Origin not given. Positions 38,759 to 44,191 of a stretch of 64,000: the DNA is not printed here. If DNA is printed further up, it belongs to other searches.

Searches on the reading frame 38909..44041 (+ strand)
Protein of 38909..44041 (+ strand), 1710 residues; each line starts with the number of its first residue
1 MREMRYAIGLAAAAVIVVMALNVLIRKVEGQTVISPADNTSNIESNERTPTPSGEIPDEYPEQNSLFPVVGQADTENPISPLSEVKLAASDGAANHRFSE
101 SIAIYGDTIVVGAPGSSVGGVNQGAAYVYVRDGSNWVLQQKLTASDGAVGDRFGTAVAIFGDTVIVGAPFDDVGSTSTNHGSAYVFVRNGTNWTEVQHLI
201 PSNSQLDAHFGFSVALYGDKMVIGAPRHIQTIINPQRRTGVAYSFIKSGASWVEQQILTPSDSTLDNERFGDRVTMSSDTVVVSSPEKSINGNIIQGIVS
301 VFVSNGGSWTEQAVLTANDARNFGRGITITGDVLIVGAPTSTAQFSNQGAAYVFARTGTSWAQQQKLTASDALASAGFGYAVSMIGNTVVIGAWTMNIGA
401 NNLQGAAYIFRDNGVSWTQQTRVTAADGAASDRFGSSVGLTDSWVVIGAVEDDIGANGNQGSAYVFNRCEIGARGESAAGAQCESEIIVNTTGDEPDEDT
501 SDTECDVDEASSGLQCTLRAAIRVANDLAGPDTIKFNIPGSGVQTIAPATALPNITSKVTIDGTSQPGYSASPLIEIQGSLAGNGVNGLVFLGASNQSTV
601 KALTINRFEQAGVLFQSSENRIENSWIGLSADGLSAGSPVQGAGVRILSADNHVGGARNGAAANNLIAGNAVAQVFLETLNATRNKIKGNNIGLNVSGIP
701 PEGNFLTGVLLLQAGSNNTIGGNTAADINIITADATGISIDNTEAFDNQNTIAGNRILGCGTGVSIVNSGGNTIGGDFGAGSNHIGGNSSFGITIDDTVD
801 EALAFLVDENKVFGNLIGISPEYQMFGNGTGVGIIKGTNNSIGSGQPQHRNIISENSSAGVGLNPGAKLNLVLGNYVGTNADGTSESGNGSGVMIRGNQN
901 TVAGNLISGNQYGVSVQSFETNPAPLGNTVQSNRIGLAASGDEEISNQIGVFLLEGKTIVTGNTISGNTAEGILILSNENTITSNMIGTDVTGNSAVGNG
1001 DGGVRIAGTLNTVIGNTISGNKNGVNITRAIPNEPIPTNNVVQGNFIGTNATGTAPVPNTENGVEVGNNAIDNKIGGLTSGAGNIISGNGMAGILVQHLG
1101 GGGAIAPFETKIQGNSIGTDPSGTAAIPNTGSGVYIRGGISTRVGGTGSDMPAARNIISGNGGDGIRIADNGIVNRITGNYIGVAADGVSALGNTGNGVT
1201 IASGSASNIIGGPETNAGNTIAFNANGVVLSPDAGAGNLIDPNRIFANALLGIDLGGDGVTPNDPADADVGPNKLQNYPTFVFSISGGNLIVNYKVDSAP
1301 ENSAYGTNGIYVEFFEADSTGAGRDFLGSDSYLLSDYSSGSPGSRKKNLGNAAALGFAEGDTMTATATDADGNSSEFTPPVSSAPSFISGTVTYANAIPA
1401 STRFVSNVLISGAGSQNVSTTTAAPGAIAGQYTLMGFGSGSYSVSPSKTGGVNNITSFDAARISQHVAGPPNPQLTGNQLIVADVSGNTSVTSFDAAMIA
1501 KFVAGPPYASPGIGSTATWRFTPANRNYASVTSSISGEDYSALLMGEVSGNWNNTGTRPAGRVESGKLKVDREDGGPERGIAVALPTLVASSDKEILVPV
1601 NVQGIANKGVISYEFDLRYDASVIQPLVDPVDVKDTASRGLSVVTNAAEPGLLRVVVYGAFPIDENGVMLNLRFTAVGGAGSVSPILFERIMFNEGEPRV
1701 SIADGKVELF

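Call 41: search_protein_families(library=pfam, proteins=[window:38909-44041:+], max_evalue=0.01)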
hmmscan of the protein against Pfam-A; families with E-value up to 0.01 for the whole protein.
window:38909-44041:+ (1710 aa): 4 families
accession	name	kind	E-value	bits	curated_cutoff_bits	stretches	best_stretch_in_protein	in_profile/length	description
PF14312.12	FG-GAP_2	-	5.6e-93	305.4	23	7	136-186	1-49/49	FG-GAP repeat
PF00963.24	Cohesin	-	8.5e-12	45.9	24.1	1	1582-1691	2-117/139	Cohesin domain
PF05048.19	NosD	-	1.4e-08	34.9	23.6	1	654-774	65-164/212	Periplasmic copper-binding protein (NosD)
PF00404.24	Dockerin_1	-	2.3e-05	24.9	22.9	1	1453-1502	8-55/57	Dockerin type I domain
